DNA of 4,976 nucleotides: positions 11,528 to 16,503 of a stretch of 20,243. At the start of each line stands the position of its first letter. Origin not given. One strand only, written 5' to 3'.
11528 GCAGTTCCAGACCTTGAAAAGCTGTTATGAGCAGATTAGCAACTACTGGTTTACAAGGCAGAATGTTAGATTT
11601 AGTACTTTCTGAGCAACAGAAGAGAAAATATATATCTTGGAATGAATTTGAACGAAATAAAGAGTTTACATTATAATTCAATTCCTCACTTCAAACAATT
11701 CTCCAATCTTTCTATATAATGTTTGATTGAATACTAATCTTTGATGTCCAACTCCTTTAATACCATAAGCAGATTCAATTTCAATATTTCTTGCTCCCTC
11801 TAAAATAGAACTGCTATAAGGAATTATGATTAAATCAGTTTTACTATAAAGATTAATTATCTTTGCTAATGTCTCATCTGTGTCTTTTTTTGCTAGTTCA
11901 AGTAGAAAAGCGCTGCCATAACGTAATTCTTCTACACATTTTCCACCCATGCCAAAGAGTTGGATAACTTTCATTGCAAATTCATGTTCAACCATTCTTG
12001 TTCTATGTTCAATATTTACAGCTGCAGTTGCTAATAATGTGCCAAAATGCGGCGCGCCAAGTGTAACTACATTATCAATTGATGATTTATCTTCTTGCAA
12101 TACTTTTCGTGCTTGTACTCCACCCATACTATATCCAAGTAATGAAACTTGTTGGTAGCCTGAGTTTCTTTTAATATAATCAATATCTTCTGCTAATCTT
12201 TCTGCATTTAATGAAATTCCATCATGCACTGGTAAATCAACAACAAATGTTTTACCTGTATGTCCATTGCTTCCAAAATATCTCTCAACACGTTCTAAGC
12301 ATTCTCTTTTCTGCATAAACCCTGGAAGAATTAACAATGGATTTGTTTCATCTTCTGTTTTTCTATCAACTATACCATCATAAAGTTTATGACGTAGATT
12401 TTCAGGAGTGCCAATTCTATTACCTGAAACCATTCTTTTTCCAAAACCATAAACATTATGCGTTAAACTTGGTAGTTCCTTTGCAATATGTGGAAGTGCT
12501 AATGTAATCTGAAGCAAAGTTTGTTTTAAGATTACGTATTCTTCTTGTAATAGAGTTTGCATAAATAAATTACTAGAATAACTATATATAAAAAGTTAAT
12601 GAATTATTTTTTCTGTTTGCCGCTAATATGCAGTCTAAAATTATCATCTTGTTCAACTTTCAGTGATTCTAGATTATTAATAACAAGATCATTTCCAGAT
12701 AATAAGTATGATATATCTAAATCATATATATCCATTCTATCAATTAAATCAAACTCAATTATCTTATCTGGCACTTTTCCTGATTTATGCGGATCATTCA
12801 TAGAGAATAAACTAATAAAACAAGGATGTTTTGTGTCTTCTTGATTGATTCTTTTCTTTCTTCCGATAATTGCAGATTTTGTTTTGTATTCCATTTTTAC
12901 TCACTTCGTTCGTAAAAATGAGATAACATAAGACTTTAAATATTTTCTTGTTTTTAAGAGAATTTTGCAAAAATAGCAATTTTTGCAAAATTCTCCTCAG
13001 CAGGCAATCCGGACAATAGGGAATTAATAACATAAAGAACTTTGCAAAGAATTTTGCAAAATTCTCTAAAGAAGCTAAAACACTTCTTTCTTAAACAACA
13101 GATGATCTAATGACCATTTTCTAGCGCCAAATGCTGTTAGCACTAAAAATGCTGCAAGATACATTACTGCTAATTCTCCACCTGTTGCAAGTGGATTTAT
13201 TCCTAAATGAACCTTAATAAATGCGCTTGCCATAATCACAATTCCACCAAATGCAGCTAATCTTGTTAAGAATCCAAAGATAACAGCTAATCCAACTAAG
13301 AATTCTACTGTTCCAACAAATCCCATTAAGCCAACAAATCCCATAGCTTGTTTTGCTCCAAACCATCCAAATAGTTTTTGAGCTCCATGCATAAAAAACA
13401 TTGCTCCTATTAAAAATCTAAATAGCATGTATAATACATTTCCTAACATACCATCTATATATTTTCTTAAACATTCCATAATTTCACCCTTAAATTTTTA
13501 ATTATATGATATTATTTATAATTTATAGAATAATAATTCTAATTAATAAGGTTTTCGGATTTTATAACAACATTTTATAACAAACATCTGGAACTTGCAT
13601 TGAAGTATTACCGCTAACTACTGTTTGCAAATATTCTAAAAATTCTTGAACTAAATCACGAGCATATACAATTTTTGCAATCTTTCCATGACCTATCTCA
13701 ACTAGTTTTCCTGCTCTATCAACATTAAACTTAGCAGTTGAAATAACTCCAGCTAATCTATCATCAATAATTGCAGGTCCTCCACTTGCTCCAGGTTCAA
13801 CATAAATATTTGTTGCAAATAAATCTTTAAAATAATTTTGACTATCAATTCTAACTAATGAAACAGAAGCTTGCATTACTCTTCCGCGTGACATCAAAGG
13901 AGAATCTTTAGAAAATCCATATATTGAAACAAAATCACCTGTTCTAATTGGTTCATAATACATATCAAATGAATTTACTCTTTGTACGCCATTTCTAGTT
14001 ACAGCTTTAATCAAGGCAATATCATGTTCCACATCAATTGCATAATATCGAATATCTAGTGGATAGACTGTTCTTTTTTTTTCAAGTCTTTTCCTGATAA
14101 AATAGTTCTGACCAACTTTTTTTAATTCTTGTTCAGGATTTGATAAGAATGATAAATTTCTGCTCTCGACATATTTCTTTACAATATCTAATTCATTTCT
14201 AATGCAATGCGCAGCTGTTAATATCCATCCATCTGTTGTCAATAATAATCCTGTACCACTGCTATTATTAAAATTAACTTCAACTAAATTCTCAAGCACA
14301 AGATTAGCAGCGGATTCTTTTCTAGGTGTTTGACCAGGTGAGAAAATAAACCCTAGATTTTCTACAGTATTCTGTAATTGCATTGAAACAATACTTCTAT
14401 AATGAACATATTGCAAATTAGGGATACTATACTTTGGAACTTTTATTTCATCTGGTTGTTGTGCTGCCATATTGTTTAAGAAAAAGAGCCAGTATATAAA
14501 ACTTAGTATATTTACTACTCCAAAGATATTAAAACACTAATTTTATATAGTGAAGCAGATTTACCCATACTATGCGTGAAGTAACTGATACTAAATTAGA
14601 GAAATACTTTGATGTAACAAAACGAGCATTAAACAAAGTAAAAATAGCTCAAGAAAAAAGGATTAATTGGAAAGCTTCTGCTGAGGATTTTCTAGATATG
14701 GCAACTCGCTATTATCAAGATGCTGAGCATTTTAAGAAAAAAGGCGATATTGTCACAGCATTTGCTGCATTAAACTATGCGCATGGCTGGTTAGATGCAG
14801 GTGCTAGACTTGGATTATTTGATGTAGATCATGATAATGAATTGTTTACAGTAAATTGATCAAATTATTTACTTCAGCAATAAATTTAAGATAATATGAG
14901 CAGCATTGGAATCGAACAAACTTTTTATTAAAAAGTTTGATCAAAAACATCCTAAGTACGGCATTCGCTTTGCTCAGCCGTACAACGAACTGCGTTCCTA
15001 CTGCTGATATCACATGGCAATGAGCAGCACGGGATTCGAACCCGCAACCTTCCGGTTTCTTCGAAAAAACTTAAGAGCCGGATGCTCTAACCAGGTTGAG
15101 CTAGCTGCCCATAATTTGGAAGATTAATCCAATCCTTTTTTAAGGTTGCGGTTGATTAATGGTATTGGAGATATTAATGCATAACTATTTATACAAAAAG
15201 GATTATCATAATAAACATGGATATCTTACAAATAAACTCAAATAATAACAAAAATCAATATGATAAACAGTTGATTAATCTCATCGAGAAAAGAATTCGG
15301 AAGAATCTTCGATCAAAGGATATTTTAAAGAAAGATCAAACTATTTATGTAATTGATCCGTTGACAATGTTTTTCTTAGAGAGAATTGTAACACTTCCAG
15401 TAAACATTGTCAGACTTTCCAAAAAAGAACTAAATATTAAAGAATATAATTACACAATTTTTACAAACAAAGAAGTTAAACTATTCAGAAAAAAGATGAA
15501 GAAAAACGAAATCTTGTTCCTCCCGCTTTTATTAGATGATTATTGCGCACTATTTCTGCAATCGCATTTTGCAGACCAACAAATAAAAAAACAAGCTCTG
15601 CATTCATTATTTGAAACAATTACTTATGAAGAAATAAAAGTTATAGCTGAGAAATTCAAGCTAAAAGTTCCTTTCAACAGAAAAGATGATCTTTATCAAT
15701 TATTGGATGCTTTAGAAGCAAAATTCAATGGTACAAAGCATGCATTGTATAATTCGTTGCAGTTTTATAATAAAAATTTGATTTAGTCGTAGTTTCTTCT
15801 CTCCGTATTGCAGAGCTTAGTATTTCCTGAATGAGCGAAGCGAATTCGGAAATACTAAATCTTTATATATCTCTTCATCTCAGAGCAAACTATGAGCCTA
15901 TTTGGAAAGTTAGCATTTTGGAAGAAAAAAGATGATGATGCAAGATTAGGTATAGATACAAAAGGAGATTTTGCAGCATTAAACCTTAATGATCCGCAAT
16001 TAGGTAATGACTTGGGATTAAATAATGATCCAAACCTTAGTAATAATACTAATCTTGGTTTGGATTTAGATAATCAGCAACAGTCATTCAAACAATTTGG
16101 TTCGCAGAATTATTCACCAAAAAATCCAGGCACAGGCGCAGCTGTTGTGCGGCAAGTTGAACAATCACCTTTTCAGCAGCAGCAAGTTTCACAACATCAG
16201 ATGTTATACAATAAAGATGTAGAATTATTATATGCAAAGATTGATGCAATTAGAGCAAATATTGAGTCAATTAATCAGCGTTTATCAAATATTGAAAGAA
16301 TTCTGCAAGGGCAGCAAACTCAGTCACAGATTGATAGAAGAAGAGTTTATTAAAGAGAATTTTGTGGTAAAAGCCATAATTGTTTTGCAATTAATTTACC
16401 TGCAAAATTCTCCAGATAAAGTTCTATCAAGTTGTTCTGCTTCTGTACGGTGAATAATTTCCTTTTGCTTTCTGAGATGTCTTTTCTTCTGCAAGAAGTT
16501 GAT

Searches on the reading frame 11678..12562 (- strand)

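Call 4: search_protein_families(library=pfam, proteins=[window:11678-12562:-])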
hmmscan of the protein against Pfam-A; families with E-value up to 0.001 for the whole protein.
window:11678-12562:- (294 aa): 8 families
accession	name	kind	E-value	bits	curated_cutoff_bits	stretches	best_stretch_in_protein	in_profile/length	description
PF00561.26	Abhydrolase_1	-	1.5e-09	38.3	25.8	1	119-175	51-109/245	alpha/beta hydrolase fold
PF05057.20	DUF676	-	5e-09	36.4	20.3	1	113-240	52-194/217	Putative serine esterase (DUF676)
PF07819.20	PGAP1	-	5.8e-06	26.7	24.3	1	129-179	78-136/233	PGAP1-like alpha/beta domain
PF01674.24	Lipase_2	-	8.3e-06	25.9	20.3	1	134-263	72-193/219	Lipase (class 2)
PF02089.21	Palm_thioest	-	1.4e-05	25.4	26.8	1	132-181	68-119/254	Palmitoyl protein thioesterase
PF12146.15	Hydrolase_4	-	0.00033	20.5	27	1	126-173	65-111/239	Serine aminopeptidase, S33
PF24096.1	DUF7379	-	0.00042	20.8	33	1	119-189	53-128/191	Domain of unknown function (DUF7379)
PF02450.21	LCAT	-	0.0007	19.4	21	1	122-202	107-193/392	Lecithin:cholesterol acyltransferase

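Call 5: search_protein_families(library=ncbifam, proteins=[window:11678-12562:-])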
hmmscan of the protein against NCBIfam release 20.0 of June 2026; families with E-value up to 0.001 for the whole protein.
window:11678-12562:- (294 aa): 3 families
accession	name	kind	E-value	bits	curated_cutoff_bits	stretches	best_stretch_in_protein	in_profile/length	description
TIGR03695.1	menH_SHCHC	equivalog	2.1e-05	24.1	208.55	1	74-167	3-101/252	2-succinyl-6-hydroxy-2,4-cyclohexadiene-1-carboxylate synthase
TIGR01836.1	PHA_synth_III_C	subfamily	0.00019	20.6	365.3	0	124-171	123-170/350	class III poly(R)-hydroxyalkanoic acid synthase subunit PhaC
NF008340.0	PRK11126.1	equivalog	0.00052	19.3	261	1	71-174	12-115/255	2-succinyl-6-hydroxy-2,4-cyclohexadiene-1-carboxylate synthase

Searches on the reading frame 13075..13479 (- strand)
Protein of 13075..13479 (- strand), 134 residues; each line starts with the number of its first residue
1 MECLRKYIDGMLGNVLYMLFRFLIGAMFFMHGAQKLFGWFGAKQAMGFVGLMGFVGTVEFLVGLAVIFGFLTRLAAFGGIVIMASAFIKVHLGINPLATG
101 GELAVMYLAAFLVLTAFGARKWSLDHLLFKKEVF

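Call 43: search_protein_families(library=pfam, proteins=[window:13075-13479:-], max_evalue=0.01)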
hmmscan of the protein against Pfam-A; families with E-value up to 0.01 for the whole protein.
window:13075-13479:- (134 aa): 2 families
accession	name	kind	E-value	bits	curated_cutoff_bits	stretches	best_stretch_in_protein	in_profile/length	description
PF07681.17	DoxX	-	1.4e-11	45.3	23.6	1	18-91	3-84/85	DoxX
PF04173.18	DoxD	-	2.6e-06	27.9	22.7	1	49-131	65-147/167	TQO small subunit DoxD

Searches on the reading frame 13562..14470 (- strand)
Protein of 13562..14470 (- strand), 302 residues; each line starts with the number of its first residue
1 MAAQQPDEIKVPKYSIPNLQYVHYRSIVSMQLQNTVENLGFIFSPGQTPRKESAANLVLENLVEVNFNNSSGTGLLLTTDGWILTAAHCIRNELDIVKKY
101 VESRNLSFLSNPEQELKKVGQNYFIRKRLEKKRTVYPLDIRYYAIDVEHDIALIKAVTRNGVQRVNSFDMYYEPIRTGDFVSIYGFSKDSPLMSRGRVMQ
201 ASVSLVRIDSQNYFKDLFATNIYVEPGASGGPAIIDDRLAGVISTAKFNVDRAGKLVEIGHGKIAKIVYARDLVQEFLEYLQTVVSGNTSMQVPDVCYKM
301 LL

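Call 4: search_protein_families(library=pfam, proteins=[window:13562-14470:-])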
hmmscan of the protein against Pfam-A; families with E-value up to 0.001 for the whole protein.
window:13562-14470:- (302 aa): 2 families
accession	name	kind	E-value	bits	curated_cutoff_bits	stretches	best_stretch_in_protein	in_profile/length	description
PF13365.12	Trypsin_2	-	6.1e-13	50.2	27.6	1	72-234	1-135/144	Trypsin-like peptidase domain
PF00089.32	Trypsin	-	7e-12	46.1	20.6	1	65-246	16-198/220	Trypsin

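Call 5: search_protein_families(library=ncbifam, proteins=[window:13562-14470:-])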
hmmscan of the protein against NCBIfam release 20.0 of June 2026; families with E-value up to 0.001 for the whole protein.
window:13562-14470:- (302 aa): 3 families
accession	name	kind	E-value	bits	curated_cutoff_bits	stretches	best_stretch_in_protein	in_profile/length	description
NF033740.0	MarP_fam_protase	equivalog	0.00017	20.8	250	1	145-246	253-354/390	MarP family serine protease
NF047968.1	SerProtHtrA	equivalog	0.00043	19.8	470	0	66-92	83-109/357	serine protease HtrA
NF040961.1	MamO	equivalog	0.00075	17.9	800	0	62-96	86-124/648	magnetosome protein MamO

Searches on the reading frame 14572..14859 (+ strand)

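Call 43: search_protein_families(library=pfam, proteins=[window:14572-14859:+], max_evalue=0.01)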
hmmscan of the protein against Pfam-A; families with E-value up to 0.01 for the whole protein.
window:14572-14859:+ (95 aa): 1 family
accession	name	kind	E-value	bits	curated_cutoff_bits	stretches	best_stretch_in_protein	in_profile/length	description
PF04010.18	DUF357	-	5.1e-30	103.7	29.4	1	11-83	1-73/73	Protein of unknown function (DUF357)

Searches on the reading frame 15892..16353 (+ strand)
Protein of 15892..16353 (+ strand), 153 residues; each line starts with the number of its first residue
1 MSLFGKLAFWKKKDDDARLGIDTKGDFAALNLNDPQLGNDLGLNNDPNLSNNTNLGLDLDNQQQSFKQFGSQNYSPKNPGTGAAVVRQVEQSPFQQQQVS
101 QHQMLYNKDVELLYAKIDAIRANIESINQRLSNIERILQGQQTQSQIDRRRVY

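Call 43: search_protein_families(library=pfam, proteins=[window:15892-16353:+], max_evalue=0.01)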
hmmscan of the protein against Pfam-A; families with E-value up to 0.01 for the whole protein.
window:15892-16353:+ (153 aa): 2 families
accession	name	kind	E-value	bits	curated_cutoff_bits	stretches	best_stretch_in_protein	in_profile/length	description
PF20379.3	DUF6674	-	0.0022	18.1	28.5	1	108-146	133-171/251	Family of unknown function (DUF6674)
PF05531.17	NPV_P10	-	0.0047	17.8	29.8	1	96-141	24-68/75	Nucleopolyhedrovirus P10 protein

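Call 62: search_protein_families(library=phrogs, proteins=[window:15892-16353:+], max_evalue=0.01)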
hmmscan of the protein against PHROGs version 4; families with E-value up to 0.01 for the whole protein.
window:15892-16353:+ (153 aa): 0 families
